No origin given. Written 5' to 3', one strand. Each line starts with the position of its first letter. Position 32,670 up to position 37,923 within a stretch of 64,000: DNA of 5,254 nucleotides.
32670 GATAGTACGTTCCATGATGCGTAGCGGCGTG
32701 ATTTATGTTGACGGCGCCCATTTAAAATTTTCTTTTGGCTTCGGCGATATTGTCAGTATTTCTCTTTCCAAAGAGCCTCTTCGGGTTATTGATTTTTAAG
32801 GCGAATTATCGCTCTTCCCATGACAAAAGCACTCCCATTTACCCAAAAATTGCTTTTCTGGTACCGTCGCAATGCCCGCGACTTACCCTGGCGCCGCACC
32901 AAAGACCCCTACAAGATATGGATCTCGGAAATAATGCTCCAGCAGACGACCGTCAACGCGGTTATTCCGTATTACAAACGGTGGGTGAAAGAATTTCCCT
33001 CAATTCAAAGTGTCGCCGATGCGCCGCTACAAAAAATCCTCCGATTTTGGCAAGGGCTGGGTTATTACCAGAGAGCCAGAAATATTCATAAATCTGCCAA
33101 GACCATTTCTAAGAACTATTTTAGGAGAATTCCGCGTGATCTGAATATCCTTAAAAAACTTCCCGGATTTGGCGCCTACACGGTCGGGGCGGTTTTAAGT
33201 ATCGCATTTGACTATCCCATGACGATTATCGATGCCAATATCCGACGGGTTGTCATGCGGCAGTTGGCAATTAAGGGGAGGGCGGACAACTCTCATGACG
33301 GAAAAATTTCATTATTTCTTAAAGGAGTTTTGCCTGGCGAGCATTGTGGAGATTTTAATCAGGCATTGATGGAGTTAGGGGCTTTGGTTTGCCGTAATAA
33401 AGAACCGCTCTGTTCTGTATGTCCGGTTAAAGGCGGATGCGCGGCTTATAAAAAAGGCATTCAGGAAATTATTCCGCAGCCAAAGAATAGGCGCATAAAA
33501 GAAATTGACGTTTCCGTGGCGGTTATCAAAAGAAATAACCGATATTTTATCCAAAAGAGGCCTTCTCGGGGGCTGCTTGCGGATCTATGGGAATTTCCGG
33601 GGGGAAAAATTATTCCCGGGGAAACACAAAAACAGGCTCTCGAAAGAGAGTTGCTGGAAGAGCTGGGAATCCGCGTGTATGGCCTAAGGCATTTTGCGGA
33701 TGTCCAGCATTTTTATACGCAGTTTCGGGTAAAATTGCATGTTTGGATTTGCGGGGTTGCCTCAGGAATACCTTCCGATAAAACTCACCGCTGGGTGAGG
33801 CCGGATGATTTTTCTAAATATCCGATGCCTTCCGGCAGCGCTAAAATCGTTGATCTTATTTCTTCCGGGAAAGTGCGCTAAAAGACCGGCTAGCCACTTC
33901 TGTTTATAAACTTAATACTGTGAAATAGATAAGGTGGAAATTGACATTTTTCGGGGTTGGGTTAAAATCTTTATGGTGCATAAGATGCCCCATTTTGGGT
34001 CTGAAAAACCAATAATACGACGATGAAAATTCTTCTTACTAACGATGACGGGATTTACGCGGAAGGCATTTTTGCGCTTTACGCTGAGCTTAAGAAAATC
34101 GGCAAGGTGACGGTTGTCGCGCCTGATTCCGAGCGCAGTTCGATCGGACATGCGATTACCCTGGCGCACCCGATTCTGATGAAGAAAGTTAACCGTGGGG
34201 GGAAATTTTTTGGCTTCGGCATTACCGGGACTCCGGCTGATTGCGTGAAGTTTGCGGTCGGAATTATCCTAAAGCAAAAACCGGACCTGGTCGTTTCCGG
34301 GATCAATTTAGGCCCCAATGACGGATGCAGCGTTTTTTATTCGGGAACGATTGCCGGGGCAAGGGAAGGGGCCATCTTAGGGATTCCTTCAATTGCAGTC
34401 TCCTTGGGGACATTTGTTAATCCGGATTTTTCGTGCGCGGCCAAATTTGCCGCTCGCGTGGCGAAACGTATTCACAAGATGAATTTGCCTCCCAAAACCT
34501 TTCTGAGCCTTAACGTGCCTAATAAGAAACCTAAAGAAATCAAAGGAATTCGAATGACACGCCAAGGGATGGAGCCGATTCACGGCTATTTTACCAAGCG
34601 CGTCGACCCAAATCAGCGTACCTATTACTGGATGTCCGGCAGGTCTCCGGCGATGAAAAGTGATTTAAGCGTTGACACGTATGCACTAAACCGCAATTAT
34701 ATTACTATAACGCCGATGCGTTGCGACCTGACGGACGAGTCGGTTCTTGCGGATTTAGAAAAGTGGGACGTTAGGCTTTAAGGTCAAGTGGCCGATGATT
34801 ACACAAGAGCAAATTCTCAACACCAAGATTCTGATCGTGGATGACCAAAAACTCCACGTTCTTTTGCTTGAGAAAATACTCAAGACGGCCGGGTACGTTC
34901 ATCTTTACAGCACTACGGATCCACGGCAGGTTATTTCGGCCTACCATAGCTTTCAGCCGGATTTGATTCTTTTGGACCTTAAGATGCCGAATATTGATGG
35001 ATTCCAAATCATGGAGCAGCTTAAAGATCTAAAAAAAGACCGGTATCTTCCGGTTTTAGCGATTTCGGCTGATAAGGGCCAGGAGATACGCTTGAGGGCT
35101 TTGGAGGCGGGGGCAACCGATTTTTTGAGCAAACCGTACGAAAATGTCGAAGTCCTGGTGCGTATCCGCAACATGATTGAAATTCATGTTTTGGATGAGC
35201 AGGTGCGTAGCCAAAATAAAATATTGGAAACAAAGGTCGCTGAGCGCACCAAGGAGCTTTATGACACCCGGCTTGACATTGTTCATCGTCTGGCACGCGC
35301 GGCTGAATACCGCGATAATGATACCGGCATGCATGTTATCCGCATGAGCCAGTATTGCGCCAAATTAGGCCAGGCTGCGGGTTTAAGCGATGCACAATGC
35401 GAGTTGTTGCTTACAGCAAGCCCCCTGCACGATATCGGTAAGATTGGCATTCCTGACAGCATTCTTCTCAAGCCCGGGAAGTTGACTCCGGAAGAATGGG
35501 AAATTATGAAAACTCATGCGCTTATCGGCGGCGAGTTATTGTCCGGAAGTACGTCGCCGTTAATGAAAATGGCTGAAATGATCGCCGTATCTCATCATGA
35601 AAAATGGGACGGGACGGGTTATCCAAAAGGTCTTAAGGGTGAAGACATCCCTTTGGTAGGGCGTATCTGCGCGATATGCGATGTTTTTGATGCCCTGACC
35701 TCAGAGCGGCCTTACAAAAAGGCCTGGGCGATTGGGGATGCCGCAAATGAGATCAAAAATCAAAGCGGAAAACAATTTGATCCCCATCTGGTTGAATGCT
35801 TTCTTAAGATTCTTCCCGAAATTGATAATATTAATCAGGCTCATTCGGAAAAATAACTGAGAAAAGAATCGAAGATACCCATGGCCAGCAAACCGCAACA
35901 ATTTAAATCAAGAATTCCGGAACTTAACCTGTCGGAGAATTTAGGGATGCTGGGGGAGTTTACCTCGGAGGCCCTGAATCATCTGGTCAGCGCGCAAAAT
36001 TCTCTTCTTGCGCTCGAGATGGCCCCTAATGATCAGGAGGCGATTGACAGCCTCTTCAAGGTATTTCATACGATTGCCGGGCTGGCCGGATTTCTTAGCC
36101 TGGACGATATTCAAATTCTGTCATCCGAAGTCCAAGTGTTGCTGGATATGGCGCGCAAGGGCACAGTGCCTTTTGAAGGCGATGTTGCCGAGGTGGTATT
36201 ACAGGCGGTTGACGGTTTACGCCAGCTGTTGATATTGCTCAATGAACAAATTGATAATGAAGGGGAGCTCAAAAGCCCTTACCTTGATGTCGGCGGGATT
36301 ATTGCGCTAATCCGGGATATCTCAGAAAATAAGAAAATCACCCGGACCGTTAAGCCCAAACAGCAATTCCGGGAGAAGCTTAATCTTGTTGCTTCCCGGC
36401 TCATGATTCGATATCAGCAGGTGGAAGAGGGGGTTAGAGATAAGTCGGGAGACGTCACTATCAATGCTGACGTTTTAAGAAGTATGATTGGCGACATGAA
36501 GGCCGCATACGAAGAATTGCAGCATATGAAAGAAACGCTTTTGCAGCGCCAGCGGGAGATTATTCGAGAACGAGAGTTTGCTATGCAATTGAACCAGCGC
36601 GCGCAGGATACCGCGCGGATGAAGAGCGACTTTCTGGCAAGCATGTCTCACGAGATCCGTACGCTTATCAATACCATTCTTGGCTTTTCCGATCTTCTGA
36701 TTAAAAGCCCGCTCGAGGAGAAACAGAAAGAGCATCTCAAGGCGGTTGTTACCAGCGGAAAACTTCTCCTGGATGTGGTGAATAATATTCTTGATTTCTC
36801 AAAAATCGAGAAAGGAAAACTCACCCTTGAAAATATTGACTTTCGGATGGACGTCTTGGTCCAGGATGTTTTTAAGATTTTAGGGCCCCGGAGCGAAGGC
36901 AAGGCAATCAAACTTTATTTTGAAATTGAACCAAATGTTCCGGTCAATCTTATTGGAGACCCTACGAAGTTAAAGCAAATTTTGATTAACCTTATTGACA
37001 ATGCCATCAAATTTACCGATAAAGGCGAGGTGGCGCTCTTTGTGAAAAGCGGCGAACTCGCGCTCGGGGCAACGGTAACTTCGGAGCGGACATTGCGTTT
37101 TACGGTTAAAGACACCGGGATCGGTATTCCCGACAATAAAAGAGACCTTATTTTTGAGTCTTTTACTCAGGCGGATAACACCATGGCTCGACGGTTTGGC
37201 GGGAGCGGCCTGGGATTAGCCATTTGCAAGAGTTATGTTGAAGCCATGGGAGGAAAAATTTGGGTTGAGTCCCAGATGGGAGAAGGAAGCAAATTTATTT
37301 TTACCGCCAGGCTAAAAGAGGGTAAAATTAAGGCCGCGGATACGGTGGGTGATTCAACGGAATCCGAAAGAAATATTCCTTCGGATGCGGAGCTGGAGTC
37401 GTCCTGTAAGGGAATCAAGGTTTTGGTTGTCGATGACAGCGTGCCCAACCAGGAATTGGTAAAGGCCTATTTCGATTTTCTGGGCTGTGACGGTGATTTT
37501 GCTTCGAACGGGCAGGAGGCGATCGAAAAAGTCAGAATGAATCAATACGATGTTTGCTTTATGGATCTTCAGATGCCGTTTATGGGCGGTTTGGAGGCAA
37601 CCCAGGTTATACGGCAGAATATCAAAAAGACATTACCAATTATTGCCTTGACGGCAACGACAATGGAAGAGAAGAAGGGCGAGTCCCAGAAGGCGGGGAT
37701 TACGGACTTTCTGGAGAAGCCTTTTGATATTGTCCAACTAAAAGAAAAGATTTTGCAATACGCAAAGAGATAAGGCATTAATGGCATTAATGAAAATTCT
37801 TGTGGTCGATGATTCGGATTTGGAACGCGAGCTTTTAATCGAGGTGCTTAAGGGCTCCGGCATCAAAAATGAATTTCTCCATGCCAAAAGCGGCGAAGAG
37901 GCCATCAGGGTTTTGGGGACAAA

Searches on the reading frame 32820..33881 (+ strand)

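Call 58: search_protein_families(library=pfam, proteins=[window:32820-33881:+], max_evalue=0.00001)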
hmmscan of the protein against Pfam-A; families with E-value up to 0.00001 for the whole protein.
window:32820-33881:+ (353 aa): 3 families
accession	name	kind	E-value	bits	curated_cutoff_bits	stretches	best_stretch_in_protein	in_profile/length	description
PF14815.12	NUDIX_4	-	8.3e-28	96.9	35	1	233-345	2-112/113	NUDIX domain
PF00730.31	HhH-GPD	-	1.4e-19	70.8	26.2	1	35-154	1-92/108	HhH-GPD superfamily base excision DNA repair protein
PF00293.34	NUDIX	-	5.8e-15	55.9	21.1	1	231-345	6-132/134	NUDIX domain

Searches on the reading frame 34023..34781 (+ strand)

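Call 58: search_protein_families(library=pfam, proteins=[window:34023-34781:+], max_evalue=0.00001)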
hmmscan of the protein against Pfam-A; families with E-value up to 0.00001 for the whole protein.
window:34023-34781:+ (252 aa): 1 family
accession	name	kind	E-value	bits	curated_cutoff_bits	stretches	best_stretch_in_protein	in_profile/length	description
PF01975.23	SurE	-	2.6e-61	207.2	22.1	1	3-184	1-185/189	Survival protein SurE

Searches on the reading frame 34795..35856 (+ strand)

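Call 58: search_protein_families(library=pfam, proteins=[window:34795-35856:+], max_evalue=0.00001)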
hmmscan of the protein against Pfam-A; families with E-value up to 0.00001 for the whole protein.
window:34795-35856:+ (353 aa): 3 families
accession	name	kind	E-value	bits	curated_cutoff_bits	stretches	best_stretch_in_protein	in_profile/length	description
PF13487.12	HD_5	-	2.9e-35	121.9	27.2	1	169-332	6-170/170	HD domain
PF00072.30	Response_reg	-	4.5e-25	88.4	30.2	1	12-124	1-110/111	Response regulator receiver domain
PF01966.28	HD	-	5.6e-19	69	22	1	179-300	3-115/116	HD domain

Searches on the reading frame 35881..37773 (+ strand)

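Call 59: search_protein_families(library=pfam, proteins=[window:35881-37773:+], max_evalue=0.00001)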
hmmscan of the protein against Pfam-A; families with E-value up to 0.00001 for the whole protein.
window:35881-37773:+ (630 aa): 4 families
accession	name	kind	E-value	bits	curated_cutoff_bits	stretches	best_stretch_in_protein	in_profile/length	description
PF02518.31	HATPase_c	-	6.1e-30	104.4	26.4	1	359-479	1-110/111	Histidine kinase-, DNA gyrase B-, and HSP90-like ATPase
PF00072.30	Response_reg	-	2.9e-25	89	30.2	1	514-624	1-110/111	Response regulator receiver domain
PF00512.31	HisKA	-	9.6e-18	64.4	26.9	1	247-312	1-66/66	His Kinase A (phospho-acceptor) domain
PF01627.28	Hpt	-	5.8e-07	30.1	24.6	1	23-115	2-83/84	Hpt domain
